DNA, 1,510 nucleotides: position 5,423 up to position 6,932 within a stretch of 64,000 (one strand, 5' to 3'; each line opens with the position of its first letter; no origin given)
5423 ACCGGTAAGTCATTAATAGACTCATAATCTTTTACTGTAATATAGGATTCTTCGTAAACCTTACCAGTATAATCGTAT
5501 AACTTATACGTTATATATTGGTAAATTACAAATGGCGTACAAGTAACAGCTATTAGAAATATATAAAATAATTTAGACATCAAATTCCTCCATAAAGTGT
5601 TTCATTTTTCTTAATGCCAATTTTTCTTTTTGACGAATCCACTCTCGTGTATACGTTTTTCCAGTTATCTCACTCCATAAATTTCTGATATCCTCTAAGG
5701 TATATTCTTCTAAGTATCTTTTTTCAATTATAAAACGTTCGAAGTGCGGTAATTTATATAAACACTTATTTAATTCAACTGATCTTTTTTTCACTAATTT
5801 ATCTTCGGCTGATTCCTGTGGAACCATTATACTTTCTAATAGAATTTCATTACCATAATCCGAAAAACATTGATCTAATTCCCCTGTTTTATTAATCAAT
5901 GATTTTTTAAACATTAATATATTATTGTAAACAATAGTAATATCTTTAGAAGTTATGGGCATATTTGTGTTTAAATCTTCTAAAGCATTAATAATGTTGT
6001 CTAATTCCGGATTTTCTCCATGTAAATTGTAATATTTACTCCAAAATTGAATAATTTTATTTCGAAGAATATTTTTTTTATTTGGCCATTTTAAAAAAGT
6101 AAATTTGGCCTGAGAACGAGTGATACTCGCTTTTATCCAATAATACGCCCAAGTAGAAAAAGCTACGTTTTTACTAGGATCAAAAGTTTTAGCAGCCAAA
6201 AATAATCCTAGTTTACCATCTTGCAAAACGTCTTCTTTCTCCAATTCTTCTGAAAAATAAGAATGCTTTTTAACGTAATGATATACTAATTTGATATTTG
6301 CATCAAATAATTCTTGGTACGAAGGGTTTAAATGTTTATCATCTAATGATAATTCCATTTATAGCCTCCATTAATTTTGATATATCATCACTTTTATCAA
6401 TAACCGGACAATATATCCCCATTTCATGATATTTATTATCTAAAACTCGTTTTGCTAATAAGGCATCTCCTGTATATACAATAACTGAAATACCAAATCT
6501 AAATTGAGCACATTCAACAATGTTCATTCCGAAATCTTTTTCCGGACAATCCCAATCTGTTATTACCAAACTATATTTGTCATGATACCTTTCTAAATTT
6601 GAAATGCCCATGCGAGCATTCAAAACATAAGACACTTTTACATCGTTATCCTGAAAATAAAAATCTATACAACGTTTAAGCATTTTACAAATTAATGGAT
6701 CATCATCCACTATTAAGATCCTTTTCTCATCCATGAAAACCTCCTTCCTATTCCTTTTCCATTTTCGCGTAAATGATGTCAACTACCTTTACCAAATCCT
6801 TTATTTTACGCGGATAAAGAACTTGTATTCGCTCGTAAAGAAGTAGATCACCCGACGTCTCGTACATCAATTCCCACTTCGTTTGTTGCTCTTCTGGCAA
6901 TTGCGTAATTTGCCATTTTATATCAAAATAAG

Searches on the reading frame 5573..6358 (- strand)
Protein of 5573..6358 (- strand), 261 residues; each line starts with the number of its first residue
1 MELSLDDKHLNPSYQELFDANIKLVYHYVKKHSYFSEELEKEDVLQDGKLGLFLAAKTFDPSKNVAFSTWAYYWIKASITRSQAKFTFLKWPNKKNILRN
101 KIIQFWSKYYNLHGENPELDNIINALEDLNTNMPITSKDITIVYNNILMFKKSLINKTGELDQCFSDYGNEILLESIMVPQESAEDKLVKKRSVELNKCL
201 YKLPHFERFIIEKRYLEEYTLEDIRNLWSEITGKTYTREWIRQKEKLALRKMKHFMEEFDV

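Call 40: search_protein_families(library=pfam, proteins=[window:5573-6358:-], max_evalue=0.05)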
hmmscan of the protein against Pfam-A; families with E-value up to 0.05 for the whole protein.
window:5573-6358:- (261 aa): 2 families
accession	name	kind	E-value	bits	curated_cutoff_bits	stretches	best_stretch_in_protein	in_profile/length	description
PF04542.20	Sigma70_r2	-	4.2e-13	49.3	24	1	17-81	1-63/71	Sigma-70 region 2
PF04545.22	Sigma70_r4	-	5.7e-05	23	24.1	1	200-254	2-50/50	Sigma-70, region 4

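Call 41: search_protein_families(library=phrogs, proteins=[window:5573-6358:-], max_evalue=0.01)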
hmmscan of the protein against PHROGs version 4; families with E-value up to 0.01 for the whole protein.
window:5573-6358:- (261 aa): 1 family
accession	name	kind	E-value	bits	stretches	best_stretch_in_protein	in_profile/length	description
phrog_351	-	transcription regulation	5.2e-30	105.7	1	15-257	506-727/928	RNA polymerase sigma factor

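Call 71: search_dna_similar(query=window:5573-6358:-, collection=phages, mode=protein, max_rows=15)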
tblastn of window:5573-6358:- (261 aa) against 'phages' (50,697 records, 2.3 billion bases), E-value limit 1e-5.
Records with a match: 60; places in all: 61; records where one place covers at least 80% of the query: 37.
Best place of each record, by identity: <60% 60.
By first word of the organism name: Bacillus 15; Bacteriophage 13; Prevotella 9; Synechococcus 5; Klebsiella 4; Vibrio 3; Enterococcus 2; Acinetobacter 2; Cyanophage 2; Staphylococcus 1; and 4 more.
By host as written in the record: - 16; Prevotella sp. 9; Bacillus subtilis 4; Bacillus pumilus GR8 4; Klebsiella pneumoniae ST147-VIM1 2; Klebsiella pneumoniae ST13-OXA48 2; Bacillus subtilis BEST7003 2; Synechococcus sp. WH7803 2; and 15 more.
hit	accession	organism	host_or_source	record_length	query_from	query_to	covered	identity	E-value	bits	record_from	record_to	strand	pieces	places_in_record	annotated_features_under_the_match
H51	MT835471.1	Bacteriophage sp.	human fecal samples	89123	13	254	93%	30.6%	5e-10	65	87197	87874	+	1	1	record has no annotation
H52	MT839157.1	Bacteriophage sp.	human fecal samples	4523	13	254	93%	30.4%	5e-14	77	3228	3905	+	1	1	record has no annotation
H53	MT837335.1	Bacteriophage sp.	human fecal samples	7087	13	254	93%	30.4%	2e-13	76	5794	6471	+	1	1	record has no annotation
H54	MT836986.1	Bacteriophage sp.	human fecal samples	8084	13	254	93%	30.1%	1e-11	70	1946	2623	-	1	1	record has no annotation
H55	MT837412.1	Bacteriophage sp.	human fecal samples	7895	17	254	91%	30.6%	8e-15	79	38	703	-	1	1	record has no annotation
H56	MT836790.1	Bacteriophage sp.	human fecal samples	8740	17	254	91%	30.6%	2e-13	75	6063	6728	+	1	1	record has no annotation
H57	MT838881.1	Bacteriophage sp.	human fecal samples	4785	4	254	96%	28.3%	8e-11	67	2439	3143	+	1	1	record has no annotation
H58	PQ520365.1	Enterococcus phage IME_EF3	-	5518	13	254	93%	29.4%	9e-14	76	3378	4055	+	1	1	record has no annotation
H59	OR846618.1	Enterococcus phage Efs 1-1-1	Enterococcus faecalis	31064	13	254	93%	29.4%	1e-13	76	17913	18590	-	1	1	record has no annotation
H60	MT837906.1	Bacteriophage sp.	human fecal samples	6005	2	254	97%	27.9%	2e-9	64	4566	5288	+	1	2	record has no annotation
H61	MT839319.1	Bacteriophage sp.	human fecal samples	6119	13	254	93%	29.1%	4e-11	69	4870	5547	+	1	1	record has no annotation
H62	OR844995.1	Staphylococcus phage SA 1306 Kay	Staphylococcus aureus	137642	17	254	91%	29.5%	9e-13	74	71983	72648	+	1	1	record has no annotation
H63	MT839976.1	Bacteriophage sp.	human fecal samples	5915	17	254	91%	29.4%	2e-12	72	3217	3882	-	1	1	record has no annotation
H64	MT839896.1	Bacteriophage sp.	human fecal samples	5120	13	254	93%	28.9%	3e-14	78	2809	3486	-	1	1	record has no annotation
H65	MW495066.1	Microcystis phage MaAM05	Microcystis sp. SG03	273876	16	255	92%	28.4%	8e-8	59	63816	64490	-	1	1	rpoD: RNA polymerase sigma factor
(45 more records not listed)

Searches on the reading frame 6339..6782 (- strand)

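Call 40: search_protein_families(library=pfam, proteins=[window:6339-6782:-], max_evalue=0.05)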
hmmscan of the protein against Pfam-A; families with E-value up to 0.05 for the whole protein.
window:6339-6782:- (147 aa): 1 family
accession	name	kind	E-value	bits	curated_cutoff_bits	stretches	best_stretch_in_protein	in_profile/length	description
PF00072.30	Response_reg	-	9.6e-06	26.2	30.2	1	22-108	1-81/111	Response regulator receiver domain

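Call 41: search_protein_families(library=phrogs, proteins=[window:6339-6782:-], max_evalue=0.01)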
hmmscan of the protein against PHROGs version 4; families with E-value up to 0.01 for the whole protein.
window:6339-6782:- (147 aa): 2 families
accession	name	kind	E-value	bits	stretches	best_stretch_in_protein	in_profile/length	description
phrog_5982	-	unknown function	2.9e-08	33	1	14-122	863-966/1030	-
phrog_731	-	unknown function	4e-05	24.1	1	20-103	2-79/227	-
